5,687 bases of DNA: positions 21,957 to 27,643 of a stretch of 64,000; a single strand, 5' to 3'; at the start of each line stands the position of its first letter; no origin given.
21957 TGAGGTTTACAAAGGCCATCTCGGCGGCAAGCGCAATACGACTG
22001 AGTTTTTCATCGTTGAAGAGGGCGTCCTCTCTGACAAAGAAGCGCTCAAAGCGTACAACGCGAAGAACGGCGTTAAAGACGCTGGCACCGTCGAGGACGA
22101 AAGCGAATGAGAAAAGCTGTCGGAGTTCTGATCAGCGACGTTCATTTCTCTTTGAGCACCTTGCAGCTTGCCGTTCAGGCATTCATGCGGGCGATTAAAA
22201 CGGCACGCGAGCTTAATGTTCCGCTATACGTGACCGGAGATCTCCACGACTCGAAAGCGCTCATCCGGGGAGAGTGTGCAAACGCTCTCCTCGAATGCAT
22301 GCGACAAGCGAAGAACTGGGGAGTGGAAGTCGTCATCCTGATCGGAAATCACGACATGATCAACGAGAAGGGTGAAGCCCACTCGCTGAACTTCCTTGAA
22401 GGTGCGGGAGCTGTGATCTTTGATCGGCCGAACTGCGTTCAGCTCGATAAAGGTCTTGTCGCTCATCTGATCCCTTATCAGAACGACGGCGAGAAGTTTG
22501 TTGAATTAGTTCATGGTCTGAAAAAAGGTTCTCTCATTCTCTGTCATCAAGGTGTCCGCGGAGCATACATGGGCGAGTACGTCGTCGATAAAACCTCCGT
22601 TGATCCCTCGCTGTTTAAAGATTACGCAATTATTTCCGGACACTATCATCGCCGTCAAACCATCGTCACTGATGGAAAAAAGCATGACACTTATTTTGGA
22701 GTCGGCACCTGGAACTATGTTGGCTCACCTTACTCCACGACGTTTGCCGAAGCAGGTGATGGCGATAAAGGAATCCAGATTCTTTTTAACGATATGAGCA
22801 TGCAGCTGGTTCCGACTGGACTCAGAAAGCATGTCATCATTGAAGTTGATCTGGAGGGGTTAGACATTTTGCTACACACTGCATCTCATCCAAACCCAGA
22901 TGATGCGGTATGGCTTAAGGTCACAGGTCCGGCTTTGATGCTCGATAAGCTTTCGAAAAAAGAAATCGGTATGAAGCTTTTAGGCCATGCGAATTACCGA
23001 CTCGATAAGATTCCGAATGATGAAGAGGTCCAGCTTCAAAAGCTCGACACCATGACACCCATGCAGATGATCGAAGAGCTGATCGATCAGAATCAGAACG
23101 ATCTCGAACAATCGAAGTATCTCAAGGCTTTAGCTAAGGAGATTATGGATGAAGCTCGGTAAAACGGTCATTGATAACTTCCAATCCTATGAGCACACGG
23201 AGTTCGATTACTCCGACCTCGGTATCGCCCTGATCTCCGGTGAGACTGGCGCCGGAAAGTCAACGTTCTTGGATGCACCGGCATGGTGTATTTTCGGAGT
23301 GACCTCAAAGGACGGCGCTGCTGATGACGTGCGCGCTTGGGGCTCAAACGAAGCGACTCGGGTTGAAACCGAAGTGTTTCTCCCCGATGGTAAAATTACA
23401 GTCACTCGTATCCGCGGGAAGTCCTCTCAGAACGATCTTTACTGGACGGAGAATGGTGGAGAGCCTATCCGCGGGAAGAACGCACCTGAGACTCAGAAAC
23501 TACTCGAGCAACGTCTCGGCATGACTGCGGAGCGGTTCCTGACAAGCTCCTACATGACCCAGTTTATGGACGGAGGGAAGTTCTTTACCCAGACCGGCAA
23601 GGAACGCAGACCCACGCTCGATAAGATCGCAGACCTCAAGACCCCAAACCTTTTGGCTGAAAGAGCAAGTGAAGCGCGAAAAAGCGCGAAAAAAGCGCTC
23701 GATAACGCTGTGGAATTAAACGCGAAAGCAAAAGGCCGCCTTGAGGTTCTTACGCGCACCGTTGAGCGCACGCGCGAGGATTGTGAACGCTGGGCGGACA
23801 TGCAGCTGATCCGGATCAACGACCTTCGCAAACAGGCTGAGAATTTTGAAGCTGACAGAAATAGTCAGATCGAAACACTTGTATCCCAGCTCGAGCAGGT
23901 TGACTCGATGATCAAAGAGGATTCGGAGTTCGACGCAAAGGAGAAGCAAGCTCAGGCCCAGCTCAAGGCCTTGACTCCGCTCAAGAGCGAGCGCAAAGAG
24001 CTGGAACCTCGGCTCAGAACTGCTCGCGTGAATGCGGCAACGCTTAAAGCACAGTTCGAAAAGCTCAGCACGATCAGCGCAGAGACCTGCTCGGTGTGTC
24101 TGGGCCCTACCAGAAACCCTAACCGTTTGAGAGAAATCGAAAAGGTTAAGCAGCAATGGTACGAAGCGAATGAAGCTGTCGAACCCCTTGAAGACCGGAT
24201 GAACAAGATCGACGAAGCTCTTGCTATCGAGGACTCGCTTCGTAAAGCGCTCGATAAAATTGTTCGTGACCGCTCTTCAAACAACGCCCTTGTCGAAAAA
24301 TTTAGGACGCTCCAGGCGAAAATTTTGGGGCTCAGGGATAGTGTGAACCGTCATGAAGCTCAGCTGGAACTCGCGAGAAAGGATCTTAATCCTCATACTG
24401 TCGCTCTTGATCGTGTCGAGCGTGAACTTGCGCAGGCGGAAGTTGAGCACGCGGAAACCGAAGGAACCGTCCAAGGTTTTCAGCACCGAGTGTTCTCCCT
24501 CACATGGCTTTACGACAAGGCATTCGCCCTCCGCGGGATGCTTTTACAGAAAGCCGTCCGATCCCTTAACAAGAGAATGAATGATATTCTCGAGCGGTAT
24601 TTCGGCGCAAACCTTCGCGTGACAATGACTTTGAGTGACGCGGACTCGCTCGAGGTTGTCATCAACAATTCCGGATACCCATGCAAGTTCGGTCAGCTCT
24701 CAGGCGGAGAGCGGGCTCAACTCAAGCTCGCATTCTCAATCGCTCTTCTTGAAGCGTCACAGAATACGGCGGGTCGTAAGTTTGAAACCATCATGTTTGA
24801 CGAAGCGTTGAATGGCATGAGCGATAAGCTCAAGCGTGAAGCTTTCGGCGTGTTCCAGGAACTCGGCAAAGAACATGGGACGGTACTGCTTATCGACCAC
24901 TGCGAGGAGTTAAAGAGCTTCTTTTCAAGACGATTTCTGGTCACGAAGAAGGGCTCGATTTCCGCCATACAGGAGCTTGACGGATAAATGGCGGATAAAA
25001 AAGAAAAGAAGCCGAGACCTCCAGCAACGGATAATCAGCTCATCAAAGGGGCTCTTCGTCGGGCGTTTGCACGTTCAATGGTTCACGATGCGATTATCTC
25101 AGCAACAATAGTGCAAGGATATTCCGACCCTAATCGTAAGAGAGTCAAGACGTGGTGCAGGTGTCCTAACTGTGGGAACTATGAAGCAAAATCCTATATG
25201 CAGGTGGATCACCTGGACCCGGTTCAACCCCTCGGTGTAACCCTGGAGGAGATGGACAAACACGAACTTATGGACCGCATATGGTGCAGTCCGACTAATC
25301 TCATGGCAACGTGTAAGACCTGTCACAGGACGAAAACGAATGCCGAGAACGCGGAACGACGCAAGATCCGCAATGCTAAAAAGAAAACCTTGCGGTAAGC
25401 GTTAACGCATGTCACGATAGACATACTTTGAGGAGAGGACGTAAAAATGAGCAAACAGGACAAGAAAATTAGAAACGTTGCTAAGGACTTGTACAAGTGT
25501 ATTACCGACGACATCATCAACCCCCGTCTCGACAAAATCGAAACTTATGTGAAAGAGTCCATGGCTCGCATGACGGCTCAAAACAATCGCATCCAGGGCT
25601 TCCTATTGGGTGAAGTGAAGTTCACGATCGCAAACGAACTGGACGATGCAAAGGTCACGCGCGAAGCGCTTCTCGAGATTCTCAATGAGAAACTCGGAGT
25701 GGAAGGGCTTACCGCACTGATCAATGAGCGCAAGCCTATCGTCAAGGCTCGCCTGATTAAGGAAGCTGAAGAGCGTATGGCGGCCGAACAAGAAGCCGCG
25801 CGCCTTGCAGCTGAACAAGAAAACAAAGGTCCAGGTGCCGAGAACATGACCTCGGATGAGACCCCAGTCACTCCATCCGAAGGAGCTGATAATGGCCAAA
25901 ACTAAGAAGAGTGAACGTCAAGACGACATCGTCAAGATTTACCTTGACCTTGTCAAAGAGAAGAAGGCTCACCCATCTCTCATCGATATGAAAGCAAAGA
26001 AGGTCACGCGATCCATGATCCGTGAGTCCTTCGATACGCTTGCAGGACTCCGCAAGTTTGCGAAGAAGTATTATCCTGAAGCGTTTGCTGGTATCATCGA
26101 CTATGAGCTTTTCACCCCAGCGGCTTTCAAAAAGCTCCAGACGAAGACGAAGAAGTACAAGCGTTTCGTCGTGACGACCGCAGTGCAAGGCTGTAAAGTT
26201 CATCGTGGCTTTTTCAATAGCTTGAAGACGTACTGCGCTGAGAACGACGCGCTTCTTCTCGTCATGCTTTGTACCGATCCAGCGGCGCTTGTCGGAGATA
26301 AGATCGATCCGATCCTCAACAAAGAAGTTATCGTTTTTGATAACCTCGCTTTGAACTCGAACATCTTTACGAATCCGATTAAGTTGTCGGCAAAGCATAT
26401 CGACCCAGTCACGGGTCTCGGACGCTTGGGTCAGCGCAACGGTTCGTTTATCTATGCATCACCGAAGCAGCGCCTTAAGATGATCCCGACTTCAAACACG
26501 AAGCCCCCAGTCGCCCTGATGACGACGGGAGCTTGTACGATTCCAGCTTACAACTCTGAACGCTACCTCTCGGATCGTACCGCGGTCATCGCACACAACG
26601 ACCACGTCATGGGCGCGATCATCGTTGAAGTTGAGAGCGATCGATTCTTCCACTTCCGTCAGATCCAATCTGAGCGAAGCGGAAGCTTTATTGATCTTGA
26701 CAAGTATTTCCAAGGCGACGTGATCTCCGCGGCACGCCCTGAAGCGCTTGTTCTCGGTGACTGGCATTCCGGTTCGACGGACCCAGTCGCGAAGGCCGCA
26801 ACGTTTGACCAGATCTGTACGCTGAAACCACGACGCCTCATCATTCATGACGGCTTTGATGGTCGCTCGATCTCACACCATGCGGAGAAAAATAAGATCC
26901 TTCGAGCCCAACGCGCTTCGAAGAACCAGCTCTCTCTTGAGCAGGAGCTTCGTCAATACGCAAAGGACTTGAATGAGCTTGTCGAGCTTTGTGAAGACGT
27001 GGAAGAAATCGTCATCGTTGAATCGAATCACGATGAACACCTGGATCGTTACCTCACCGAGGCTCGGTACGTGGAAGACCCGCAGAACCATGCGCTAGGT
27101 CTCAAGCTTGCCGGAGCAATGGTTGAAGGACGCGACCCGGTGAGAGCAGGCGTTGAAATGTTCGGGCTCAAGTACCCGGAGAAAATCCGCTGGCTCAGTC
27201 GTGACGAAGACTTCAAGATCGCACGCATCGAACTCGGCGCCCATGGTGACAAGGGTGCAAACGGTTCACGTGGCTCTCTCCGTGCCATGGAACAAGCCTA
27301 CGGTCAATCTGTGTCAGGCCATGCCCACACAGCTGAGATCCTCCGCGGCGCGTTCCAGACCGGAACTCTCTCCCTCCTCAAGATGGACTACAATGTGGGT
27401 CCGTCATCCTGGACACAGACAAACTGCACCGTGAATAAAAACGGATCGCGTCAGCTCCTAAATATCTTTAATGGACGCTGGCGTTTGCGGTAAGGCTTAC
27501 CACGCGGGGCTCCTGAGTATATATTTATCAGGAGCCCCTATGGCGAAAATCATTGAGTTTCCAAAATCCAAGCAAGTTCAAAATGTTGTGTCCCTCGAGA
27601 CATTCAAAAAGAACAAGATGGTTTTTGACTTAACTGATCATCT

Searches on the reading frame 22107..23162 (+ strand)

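Call 12: search_protein_families(library=phrogs, proteins=[window:22107-23162:+], max_evalue=0.00001)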
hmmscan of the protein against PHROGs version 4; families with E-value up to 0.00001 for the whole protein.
window:22107-23162:+ (351 aa): 1 family
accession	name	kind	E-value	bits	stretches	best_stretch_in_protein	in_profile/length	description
phrog_100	-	DNA, RNA and nucleotide metabolism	5.4e-39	135.3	1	7-351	32-376/989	SbcD-like subunit of palindrome specific endonuclease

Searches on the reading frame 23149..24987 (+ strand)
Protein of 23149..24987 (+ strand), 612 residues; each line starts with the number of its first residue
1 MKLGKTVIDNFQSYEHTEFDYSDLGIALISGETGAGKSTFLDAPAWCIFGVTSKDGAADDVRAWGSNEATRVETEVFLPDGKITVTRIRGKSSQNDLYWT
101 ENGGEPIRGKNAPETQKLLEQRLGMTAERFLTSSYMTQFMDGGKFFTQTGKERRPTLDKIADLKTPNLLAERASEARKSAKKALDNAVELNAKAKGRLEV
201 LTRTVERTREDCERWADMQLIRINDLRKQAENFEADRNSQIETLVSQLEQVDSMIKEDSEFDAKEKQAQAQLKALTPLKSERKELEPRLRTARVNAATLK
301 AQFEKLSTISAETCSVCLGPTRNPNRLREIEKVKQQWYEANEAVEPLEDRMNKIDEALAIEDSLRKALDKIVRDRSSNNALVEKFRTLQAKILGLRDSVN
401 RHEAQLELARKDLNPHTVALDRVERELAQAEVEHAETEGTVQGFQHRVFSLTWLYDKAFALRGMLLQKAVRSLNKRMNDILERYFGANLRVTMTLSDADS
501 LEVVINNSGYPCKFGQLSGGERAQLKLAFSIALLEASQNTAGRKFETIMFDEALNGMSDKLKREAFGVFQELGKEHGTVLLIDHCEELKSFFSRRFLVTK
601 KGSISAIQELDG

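Call 12: search_protein_families(library=phrogs, proteins=[window:23149-24987:+], max_evalue=0.00001)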
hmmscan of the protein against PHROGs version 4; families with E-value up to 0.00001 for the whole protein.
window:23149-24987:+ (612 aa): 6 families
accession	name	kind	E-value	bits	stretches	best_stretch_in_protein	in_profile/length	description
phrog_77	-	DNA, RNA and nucleotide metabolism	1.3e-64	220.2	1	1-609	296-954/967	SbcC-like subunit of palindrome specific endonuclease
phrog_1499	-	unknown function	2.6e-15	57.6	1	1-306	3-271/427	-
phrog_19980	-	unknown function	1.6e-09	37.6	1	1-87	1-93/1068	-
phrog_10445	-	unknown function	1.6e-06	28.6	1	1-86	3-91/296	-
phrog_293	-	moron, auxiliary metabolic gene and host takeover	2.1e-06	27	0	514-605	546-627/1058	ABC transporter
phrog_21388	-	DNA, RNA and nucleotide metabolism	2.6e-06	28.5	1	1-92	2-102/126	exonuclease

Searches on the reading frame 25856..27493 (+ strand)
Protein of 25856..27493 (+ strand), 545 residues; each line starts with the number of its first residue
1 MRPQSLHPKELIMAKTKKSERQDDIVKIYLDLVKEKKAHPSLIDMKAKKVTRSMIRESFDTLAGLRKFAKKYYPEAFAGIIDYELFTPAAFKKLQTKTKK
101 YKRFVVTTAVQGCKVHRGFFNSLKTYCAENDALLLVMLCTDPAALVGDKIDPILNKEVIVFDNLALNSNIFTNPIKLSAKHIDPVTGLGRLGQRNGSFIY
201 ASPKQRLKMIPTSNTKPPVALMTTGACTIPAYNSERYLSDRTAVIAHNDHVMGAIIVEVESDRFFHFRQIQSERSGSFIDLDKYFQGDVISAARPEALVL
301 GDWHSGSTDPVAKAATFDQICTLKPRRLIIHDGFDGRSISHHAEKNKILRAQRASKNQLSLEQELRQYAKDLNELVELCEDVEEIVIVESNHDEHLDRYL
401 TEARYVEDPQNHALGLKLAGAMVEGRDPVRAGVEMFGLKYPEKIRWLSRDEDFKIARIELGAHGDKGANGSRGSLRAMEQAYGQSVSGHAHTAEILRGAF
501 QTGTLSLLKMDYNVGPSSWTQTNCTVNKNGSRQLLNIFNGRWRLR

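Call 12: search_protein_families(library=phrogs, proteins=[window:25856-27493:+], max_evalue=0.00001)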
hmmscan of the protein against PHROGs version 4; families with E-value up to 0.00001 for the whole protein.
window:25856-27493:+ (545 aa): 1 family
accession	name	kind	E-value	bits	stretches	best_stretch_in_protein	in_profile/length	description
phrog_1745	-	other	1.3e-101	341.9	1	86-543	79-541/542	DNA transfer protein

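Call 23: find_related_loci(query=window:25856-27493:+, collection=viral_contigs, flank=10000)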
Query window:25856-27493:+ (545 aa) in viral_contigs; peptide patterns used: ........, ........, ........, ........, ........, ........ (x = any residue, [..] = any of these).
13 stretches matched a pattern, but none encodes a relative of the query by tblastn (E <= 1e-3).
